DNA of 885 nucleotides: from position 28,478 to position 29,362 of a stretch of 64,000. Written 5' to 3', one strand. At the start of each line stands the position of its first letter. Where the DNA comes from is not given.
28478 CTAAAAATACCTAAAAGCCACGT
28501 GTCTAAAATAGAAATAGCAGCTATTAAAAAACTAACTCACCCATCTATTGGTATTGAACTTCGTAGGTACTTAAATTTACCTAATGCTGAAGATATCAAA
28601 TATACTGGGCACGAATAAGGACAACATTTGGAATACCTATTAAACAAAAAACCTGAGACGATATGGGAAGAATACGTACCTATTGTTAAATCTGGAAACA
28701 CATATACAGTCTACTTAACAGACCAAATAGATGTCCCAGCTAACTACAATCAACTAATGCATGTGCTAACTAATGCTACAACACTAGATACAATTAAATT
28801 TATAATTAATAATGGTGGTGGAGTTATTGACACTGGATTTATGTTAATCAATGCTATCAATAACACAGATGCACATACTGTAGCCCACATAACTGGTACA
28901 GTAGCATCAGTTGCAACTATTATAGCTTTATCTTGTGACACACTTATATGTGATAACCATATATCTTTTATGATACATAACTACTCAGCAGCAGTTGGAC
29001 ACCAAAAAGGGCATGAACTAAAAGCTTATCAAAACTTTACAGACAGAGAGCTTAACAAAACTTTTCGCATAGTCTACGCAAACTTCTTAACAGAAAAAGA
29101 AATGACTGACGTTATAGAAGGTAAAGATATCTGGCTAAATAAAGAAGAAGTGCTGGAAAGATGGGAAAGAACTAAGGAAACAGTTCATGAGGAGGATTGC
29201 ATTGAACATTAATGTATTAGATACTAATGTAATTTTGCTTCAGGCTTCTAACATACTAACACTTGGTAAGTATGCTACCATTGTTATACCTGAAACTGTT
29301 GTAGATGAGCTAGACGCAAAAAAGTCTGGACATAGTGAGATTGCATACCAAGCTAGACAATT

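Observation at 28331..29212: ClpP-like serine protease next to a sigma region-4-like HTH protein, far from the head genes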

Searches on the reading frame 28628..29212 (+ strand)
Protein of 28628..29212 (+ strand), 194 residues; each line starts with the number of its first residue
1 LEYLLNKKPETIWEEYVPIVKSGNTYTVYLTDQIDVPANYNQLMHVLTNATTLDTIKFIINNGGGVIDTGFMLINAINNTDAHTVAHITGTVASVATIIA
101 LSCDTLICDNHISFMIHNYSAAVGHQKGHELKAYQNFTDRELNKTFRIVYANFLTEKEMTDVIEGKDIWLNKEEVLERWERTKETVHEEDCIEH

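Call 3: search_protein_families(library=pfam, proteins=[window:28628-29212:+], max_evalue=0.1)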
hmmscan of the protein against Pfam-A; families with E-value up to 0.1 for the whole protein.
window:28628-29212:+ (194 aa): 5 families
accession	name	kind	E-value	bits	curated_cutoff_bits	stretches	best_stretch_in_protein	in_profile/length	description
PF00574.28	CLP_protease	-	1.2e-08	35.5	20.2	1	28-175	19-169/182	Clp protease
PF25145.1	NfeD1b_N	-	0.00035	20.7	40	1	52-110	30-88/189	NfeD1b, N-terminal domain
PF01972.22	SDH_protease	-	0.014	14.8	31.3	1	53-112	91-150/286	ClpP-like SDH-type serine proteinase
PF00026.29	Asp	-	0.025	14.4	19.9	1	49-125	184-261/315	Eukaryotic aspartyl protease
PF00378.25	ECH_1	-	0.044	13.6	27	1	71-117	78-124/251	Enoyl-CoA hydratase/isomerase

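Call 4: search_protein_families(library=phrogs, proteins=[window:28628-29212:+], max_evalue=0.01)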
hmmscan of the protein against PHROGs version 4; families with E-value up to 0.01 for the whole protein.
window:28628-29212:+ (194 aa): 13 families
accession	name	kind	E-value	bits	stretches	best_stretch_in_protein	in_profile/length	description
phrog_1827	-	other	1.7e-47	162.4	1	18-189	17-187/202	ATP-dependent protease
phrog_5410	-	other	1.1e-28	101.3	1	24-181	27-182/323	ATP-dependent protease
phrog_1684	-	head and packaging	3.9e-22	80.1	1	46-180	66-199/284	head maturation protease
phrog_94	-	head and packaging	5.3e-17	63.5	1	13-152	68-214/622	head maturation protease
phrog_2976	-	head and packaging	3.2e-15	57.7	1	21-176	16-173/394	head maturation protease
phrog_133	-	head and packaging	5.7e-15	56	1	27-178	21-172/668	head maturation protease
phrog_3348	-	unknown function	1.4e-07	32.1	1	54-140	68-153/386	-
phrog_53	-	head and packaging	9.8e-07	29.3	1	51-122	115-195/583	head maturation protease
phrog_26628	-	head and packaging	1.2e-06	29.2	1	39-179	52-192/290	head maturation protease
phrog_33547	-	unknown function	0.00024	21.2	1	48-141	24-115/357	-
phrog_23753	-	head and packaging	0.00077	20.1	1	53-164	41-152/298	head maturation protease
phrog_11747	-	unknown function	0.002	18.3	1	39-111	48-121/290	-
phrog_13984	-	unknown function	0.005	18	1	42-115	49-122/123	-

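Call 5: search_dna_similar(query=window:28628-29212:+, collection=phages, mode=protein, max_rows=40)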
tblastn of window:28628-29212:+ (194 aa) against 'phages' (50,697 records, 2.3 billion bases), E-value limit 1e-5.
Records with a match: 1591; places in all: 1593; records where one place covers at least 80% of the query: 1048.
Best place of each record, by identity: <60% 1591.
By first word of the organism name: Vibrio 487; Salmonella 281; Escherichia 242; Pseudomonas 186; Rheinheimera 115; Klebsiella 111; Campylobacter 20; Pectobacterium 15; Cronobacter 15; Phage 14; and 28 more.
By host as written in the record: - 481; Rheinheimera sp. BAL341 115; Escherichia coli 78; Pseudomonas aeruginosa 49; Salmonella enterica subsp. enterica serovar Enteritidis PT1 39; Klebsiella pneumoniae 37; Escherichia coli K-12 29; Salmonella sp. 25; and 280 more.
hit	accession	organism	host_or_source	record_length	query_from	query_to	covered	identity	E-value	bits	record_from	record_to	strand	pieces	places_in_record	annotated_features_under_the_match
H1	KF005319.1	Alteromonas phage vB_AmaP_AD45-P4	Alteromonas macleodii str. 'Balearic ...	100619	7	180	90%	49.4%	2e-48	174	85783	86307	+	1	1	hypothetical protein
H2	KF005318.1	Alteromonas phage vB_AmaP_AD45-P3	Alteromonas macleodii str. 'Balearic ...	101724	7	180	90%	49.4%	2e-48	174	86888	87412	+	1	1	hypothetical protein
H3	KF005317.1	Alteromonas phage vB_AmaP_AD45-P1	Alteromonas macleodii str. 'Balearic ...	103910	7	180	90%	49.4%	2e-48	174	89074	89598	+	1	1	hypothetical protein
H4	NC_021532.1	Alteromonas phage vB_AmaP_AD45-P1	Alteromonas macleodii str. 'Balearic ...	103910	7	180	90%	49.4%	2e-48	174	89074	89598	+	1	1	ATP-dependent protease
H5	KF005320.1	Alteromonas phage vB_AmaP_AD45-P2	Alteromonas macleodii str. 'Balearic ...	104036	7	180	90%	49.4%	2e-48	174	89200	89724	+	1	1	hypothetical protein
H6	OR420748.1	Roseobacter phage CRP-143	Paracoccaceae bacterium strain FZCC0023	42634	4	184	93%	44.8%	3e-44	162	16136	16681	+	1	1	putative Clp protease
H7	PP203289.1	Pseudomonas phage Psxphi15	Pseudomonas syringae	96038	23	178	80%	37.8%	1e-22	100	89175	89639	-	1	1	ATP-dependent protease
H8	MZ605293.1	Pseudomonas phage UAVern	Pseudomonas sp.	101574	21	178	81%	36.7%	1e-25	108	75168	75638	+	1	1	putative protease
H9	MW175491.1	Pseudomonas phage PN09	Pseudomonas syringae pv. actinidiae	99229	2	178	91%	32.8%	1e-19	92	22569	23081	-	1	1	hypothetical protein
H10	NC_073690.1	Pseudomonas phage PN09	Pseudomonas syringae pv. actinidiae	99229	2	178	91%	32.8%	1e-19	92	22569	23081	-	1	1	hypothetical protein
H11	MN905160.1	Pseudomonas phage PE09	Pseudomonas syringae pv. actinidiae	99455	2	178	91%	32.8%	1e-19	92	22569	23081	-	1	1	hypothetical protein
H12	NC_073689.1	Pseudomonas phage PE09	Pseudomonas syringae pv. actinidiae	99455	2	178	91%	32.8%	1e-19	92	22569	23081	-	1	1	hypothetical protein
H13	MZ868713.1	Pseudomonas phage psageK4e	Pseudomonas syringae pv. actinidiae K7#8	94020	2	178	91%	32.8%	1e-19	91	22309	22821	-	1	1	hypothetical protein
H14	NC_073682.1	Pseudomonas phage psageK4e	Pseudomonas syringae pv. actinidiae K7#8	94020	2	178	91%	32.8%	1e-19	91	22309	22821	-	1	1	hypothetical protein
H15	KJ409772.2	Pseudomonas phage phiPsa374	Pseudomonas syringae pv. actinidiae ...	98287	2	178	91%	32.8%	1e-19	91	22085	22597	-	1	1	hypothetical protein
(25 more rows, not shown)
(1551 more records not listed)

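Call 8: get_annotated_region(hit=H4, flank=8000)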
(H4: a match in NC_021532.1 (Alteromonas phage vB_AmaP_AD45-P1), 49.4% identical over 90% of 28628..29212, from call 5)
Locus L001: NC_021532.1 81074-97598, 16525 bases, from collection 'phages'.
description: Alteromonas phage vB_AmaP_AD45-P1, complete genome.
organism: Alteromonas phage vB_AmaP_AD45-P1 (NCBI taxid 1300004)
taxonomy: Viruses; Duplodnaviria; Heunggongvirae; Uroviricota; Caudoviricetes
host: Alteromonas macleodii str. 'Balearic Sea AD45'; source: -; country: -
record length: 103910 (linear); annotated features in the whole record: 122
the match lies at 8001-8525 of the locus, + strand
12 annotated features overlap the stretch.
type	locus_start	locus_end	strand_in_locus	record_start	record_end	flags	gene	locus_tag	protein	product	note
CDS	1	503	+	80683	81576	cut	-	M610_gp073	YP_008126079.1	hypothetical protein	-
CDS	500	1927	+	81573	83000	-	-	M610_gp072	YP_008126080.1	DNA helicase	COG0210 Superfamily I DNA and RNA helicases; similar to putative UvrD-type helicase (Pseudomonas phage KPP10)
CDS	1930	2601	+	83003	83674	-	-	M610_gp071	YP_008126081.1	hypothetical protein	-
CDS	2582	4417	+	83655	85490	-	-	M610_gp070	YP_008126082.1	DNA polymerase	COG0749 DNA polymerase I - 3'-5' exonuclease and polymerase domains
CDS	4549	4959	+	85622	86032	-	-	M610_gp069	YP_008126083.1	RusA-like Holliday junction resolvase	similar to gp076 (Erwinia phage vB_EamP-S6)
CDS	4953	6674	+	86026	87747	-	-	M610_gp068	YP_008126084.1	ribonucleotide reductase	COG0209 Ribonucleotide reductase, alpha subunit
CDS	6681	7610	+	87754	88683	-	-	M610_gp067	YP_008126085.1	ribonucleotide-diphosphate reductase subunit beta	COG0208 Ribonucleotide reductase, beta subunit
CDS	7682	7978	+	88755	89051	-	-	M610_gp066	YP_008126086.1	hypothetical protein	-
CDS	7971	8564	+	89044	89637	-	-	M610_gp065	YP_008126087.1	ATP-dependent protease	COG0740 Protease subunit of ATP-dependent Clp proteases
CDS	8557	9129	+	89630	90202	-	-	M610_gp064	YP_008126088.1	hypothetical protein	-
CDS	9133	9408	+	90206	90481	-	-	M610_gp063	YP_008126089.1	hypothetical protein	-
misc_feature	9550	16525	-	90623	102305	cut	-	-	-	-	potential frameshift: common BLAST hit: gi|282599465|ref|YP_003358355.1| N4 gp50-like protein [Pseudomonas phage LUZ7]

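Call 9: get_annotated_region(hit=H6, flank=17000)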
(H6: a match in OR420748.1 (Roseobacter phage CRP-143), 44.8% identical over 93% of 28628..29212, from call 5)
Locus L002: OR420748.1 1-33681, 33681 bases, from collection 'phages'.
description: Roseobacter phage CRP-143, complete genome.
organism: Roseobacter phage CRP-143 (NCBI taxid 3072845)
taxonomy: Viruses; Duplodnaviria; Heunggongvirae; Uroviricota; Caudoviricetes; Autographiviridae
host: Paracoccaceae bacterium strain FZCC0023; source: marine; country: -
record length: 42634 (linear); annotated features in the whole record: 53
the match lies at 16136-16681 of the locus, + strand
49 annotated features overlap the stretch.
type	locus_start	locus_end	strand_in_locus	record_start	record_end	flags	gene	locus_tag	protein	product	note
CDS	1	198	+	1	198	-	-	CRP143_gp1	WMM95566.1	hypothetical protein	-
CDS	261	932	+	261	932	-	-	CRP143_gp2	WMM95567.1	hypothetical protein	-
CDS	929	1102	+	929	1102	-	-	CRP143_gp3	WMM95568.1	hypothetical protein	-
CDS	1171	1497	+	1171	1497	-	-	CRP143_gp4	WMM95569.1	hypothetical protein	-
CDS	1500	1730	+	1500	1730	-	-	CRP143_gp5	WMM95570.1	hypothetical protein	-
CDS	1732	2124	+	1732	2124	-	-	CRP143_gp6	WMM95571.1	hypothetical protein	-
CDS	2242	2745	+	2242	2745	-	-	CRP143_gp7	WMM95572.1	pyrimidine dimer DNA glycosylase/endonuclease V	-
CDS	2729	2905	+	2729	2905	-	-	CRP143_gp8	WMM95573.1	hypothetical protein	-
CDS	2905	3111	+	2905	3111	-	-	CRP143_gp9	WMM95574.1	hypothetical protein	-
CDS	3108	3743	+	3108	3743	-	-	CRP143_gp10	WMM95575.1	thymidylate synthase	-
CDS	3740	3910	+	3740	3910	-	-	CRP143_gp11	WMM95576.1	hypothetical protein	-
CDS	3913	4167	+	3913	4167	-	-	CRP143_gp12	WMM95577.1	hypothetical protein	-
CDS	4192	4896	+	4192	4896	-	-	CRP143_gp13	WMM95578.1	PhoH family protein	-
CDS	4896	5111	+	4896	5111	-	-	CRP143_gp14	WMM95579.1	hypothetical protein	-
CDS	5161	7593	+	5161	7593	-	-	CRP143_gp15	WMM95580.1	RNA polymerase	-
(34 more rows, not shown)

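Call 12: find_homologous_proteins(query=window:28628-29212:+, max_evalue=0.00001)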
Query window:28628-29212:+ (194 aa): 149 proteins with E <= 0.00001 among 187 candidates; the best 120 are listed.
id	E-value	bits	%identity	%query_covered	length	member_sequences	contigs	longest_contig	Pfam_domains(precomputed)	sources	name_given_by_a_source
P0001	1.2e-125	435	99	100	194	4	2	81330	PF00574.29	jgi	-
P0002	4.2e-79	283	68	91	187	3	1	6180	PF00574.29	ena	-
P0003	2.3e-65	238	61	88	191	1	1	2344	PF00574.29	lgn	-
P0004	4.4e-65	237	59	92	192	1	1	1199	PF00574.29,PF25145.2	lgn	-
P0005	4.9e-65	237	57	98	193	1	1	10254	PF00574.29,PF25145.2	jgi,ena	-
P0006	2.0e-64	235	58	95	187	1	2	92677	PF00574.29,PF25145.2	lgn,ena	-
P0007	7.3e-64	233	57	95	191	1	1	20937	PF00574.29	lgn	-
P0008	8.6e-63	230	58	88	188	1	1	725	PF00574.29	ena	-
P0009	1.9e-62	228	57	92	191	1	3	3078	PF00574.29,PF25145.2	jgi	jgi:ATP-dependent protease ClpP protease subunit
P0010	3.8e-61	224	54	95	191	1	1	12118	PF00574.29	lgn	-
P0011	5.3e-60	220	55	95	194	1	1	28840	PF00574.29,PF25145.2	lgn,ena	-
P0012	7.5e-60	220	53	95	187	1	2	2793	PF00574.29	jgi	jgi:ATP-dependent protease ClpP protease subunit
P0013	1.2e-59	219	52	95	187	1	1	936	PF00574.29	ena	-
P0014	2.9e-59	218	56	93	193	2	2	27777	PF00574.29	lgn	-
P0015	4.1e-59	218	55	89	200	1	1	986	PF00574.29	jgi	jgi:ATP-dependent Clp protease, protease subunit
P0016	6.6e-59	217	51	95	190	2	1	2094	PF00574.29,PF25145.2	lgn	-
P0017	1.6e-58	216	55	90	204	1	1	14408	PF00574.29,PF25145.2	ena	-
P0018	1.7e-58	216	54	93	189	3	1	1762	PF00574.29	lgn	-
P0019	1.7e-58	216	53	95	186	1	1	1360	PF00574.29,PF25145.2,PF01972.22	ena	-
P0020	1.8e-58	215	56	91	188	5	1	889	PF00574.29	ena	-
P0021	3.7e-58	214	54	92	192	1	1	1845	PF00574.29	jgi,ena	jgi:ATP-dependent protease ClpP protease subunit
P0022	4.6e-58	214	55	93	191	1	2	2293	PF00574.29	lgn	-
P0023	6.2e-58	214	52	93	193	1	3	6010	PF00574.29,PF25145.2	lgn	-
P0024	7.3e-58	213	52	95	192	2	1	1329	PF00574.29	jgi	jgi:ATP-dependent protease ClpP protease subunit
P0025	1.2e-57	213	54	87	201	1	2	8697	PF00574.29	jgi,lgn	-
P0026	1.9e-57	212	55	91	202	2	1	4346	PF00574.29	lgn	-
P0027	3.6e-57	211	53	92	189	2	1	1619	PF00574.29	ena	-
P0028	5.1e-57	211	53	92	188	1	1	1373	PF00574.29,PF25145.2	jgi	jgi:ATP-dependent protease ClpP protease subunit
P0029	9.0e-57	210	53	95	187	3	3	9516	PF00574.29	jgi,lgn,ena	-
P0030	9.5e-57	210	51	95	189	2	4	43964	PF00574.29,PF25145.2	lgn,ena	-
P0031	1.7e-56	209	54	88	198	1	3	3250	PF00574.29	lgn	-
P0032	2.9e-56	208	52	93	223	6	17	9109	PF00574.29,PF25145.2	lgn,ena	-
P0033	3.0e-56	208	57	87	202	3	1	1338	PF00574.29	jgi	-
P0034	1.1e-55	206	51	95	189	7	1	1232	PF00574.29,PF25145.2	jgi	jgi:ATP-dependent protease ClpP protease subunit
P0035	1.3e-55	206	55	89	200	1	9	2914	PF00574.29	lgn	-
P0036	1.5e-55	206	53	95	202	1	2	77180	PF00574.29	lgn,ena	-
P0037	1.5e-55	206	55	90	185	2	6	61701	PF00574.29,PF25145.2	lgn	-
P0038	2.2e-55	205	57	87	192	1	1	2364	PF00574.29,PF25145.2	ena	-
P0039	4.7e-55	204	52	95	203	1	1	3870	PF00574.29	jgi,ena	-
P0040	5.6e-55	204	55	88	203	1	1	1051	PF00574.29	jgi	-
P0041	6.4e-55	204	54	92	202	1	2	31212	PF00574.29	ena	-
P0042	6.5e-55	204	51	99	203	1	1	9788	PF00574.29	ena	-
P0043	7.1e-55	204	52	92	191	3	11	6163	PF00574.29,PF25145.2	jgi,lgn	jgi:ATP-dependent protease ClpP protease subunit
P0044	7.1e-55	204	51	92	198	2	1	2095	PF00574.29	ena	-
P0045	7.2e-55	204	51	95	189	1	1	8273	PF00574.29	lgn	-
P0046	7.3e-55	204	53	91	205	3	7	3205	PF00574.29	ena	-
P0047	8.1e-55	204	51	94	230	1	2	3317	PF00574.29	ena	-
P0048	1.4e-54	203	51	87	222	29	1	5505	PF00574.29,PF25145.2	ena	-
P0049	1.8e-54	202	49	97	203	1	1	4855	PF00574.29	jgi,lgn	-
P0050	2.1e-54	202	53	89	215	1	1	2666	PF00574.29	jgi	-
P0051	2.9e-54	202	51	94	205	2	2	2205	PF00574.29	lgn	-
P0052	3.7e-54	201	54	89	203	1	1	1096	PF00574.29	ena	-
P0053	3.9e-54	201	47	100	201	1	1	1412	PF00574.29,PF25145.2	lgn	-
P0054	3.9e-54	201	53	88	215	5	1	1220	PF00574.29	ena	-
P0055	4.8e-54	201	53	92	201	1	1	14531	PF00574.29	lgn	-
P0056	4.9e-54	201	54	91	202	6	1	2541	PF00574.29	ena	-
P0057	5.7e-54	201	49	97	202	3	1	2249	PF00574.29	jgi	-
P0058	8.1e-54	200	50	94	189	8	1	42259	PF00574.29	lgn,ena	-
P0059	1.1e-53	200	55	90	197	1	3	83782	PF00574.29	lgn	-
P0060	1.1e-53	200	53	88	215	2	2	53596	PF00574.29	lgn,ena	-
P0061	1.2e-53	200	48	92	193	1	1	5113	PF00574.29,PF25145.2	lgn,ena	-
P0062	1.2e-53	200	50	99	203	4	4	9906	PF00574.29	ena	-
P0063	1.3e-53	200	53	93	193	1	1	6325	PF00574.29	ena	-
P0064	2.2e-53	199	53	87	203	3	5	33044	PF00574.29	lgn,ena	-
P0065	2.3e-53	199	49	97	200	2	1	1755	PF00574.29,PF25145.2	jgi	jgi:ATP-dependent protease ClpP protease subunit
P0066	2.3e-53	199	52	94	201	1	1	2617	PF00574.29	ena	-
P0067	2.8e-53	199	53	89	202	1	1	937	PF00574.29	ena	-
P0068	3.9e-53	198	51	95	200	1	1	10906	PF00574.29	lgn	-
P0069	6.0e-53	197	52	94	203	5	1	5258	PF00574.29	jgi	jgi:ATP-dependent protease ClpP protease subunit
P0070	6.1e-53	197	51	95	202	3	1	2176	PF00574.29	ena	-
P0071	6.2e-53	197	50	91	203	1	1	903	PF00574.29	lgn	-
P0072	6.7e-53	197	52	89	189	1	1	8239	PF00574.29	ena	-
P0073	7.9e-53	197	49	90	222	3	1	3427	PF00574.29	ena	-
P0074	1.1e-52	197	52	91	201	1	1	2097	PF00574.29,PF25145.2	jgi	jgi:ATP-dependent protease ClpP protease subunit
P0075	1.4e-52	196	50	89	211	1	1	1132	PF00574.29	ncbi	-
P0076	1.7e-52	196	52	88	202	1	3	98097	PF00574.29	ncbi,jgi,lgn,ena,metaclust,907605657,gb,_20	metaclust:\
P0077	2.7e-52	195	54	89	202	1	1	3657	PF00574.29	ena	-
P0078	2.8e-52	195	49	94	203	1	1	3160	PF00574.29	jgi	jgi:ATP-dependent protease ClpP protease subunit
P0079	3.1e-52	195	49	90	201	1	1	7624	PF00574.29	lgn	-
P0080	3.4e-52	195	50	91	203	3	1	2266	PF00574.29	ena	-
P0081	6.6e-52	194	51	89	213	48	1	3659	PF00574.29,PF25145.2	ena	-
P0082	7.3e-52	194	53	87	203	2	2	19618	PF00574.29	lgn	-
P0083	9.1e-52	194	48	94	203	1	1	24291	PF00574.29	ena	-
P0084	9.5e-52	194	50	88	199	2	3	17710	PF00574.29,PF25145.2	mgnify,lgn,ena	mgnify:CR=1 FL=1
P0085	1.0e-51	193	49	92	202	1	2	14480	PF00574.29,PF25145.2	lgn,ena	-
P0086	1.3e-51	193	53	89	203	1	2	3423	PF00574.29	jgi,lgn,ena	-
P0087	1.3e-51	193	52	90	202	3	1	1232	PF00574.29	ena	-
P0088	1.5e-51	193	50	90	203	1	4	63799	PF00574.29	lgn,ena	-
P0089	1.6e-51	193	51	91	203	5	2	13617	PF00574.29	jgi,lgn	jgi:ATP-dependent protease ClpP protease subunit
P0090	1.7e-51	193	51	91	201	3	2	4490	PF00574.29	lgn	-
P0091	1.8e-51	193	51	91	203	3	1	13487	PF00574.29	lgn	-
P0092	2.2e-51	192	52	91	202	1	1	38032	PF00574.29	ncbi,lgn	-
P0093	3.5e-51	192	52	87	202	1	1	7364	PF00574.29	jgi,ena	-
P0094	4.0e-51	192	48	95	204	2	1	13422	PF00574.29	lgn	-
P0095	5.2e-51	191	51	90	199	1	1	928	PF00574.29,PF25145.2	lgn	-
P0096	6.1e-51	191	51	89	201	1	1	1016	PF00574.29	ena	-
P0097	8.0e-51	191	51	94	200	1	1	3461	PF00574.29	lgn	-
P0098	1.2e-50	190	51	90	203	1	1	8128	PF00574.29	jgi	-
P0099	1.7e-50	189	49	89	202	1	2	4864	PF00574.29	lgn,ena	-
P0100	3.8e-50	188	49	90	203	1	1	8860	PF00574.29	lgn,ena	-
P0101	4.7e-50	188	48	92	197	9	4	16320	PF00574.29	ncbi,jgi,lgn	-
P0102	6.8e-50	188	49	89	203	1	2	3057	PF00574.29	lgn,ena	-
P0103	6.8e-50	187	50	90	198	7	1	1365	PF00574.29,PF25145.2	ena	-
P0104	8.6e-50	187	50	88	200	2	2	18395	PF00574.29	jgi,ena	-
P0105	1.3e-49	187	47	94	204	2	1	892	PF00574.29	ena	-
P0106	1.5e-49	186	51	90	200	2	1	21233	PF00574.29,PF25145.2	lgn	-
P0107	1.7e-49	186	48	99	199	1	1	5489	PF00574.29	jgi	-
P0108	1.8e-49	186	49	94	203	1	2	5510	PF00574.29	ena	-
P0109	3.1e-49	185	48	89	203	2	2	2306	PF00574.29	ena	-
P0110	3.3e-49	185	46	99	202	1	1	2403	PF00574.29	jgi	jgi:ATP-dependent protease ClpP protease subunit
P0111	3.8e-49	185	50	94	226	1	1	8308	PF00574.29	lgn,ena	-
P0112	4.0e-49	185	49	92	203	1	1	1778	PF00574.29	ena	-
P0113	4.3e-49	185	52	90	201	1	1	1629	PF00574.29,PF25145.2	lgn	-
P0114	4.4e-49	185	46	94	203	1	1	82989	PF00574.29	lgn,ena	-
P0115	5.5e-49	185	50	88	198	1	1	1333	PF00574.29,PF25145.2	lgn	-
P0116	8.7e-49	184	49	94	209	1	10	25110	PF00574.29,PF00378.26,PF25145.2,PF01972.22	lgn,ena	-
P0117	8.8e-49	184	48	97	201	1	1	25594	PF00574.29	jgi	jgi:ATP-dependent protease ClpP protease subunit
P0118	9.5e-49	184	50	91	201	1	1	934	PF00574.29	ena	-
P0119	9.9e-49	184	50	92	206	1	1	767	PF00574.29,PF25145.2,PF01972.22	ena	-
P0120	1.3e-48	183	49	94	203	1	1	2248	PF00574.29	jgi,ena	-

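Call 15: find_encoding_contigs(protein=P0006, flank=10000, max_places=2)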
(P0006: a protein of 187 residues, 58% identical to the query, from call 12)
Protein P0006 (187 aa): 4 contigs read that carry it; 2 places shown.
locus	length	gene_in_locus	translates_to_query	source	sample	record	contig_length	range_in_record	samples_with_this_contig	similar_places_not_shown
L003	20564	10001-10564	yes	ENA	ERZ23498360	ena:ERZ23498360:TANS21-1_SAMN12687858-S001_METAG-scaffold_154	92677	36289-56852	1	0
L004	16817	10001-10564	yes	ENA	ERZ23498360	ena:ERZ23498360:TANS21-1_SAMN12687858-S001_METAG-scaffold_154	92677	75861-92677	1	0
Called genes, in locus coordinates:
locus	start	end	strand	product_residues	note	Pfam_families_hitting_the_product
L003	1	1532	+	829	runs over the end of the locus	PF00940:RNA_pol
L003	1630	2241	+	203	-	-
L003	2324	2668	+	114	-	-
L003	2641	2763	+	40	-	-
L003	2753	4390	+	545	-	PF21268:Helic-prim_T7_N, PF01751:Toprim (weak), PF13155:Toprim_2, PF03796:DnaB_C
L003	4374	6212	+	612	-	PF01612:DNA_pol_A_exo1 (weak), PF13482:RNase_H_2, PF00476:DNA_pol_A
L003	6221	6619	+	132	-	-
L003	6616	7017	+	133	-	PF11753:DUF3310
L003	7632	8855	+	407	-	PF02867:Ribonuc_red_lgC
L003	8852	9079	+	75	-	-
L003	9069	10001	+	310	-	PF00268:Ribonuc_red_sm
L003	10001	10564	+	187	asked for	PF00574:CLP_protease, PF25145:NfeD1b_N (weak)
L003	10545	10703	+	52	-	-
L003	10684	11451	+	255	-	PF13482:RNase_H_2, PF03104:DNA_pol_B_exo1 (weak)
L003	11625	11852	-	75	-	-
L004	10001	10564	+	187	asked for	PF00574:CLP_protease, PF25145:NfeD1b_N (weak)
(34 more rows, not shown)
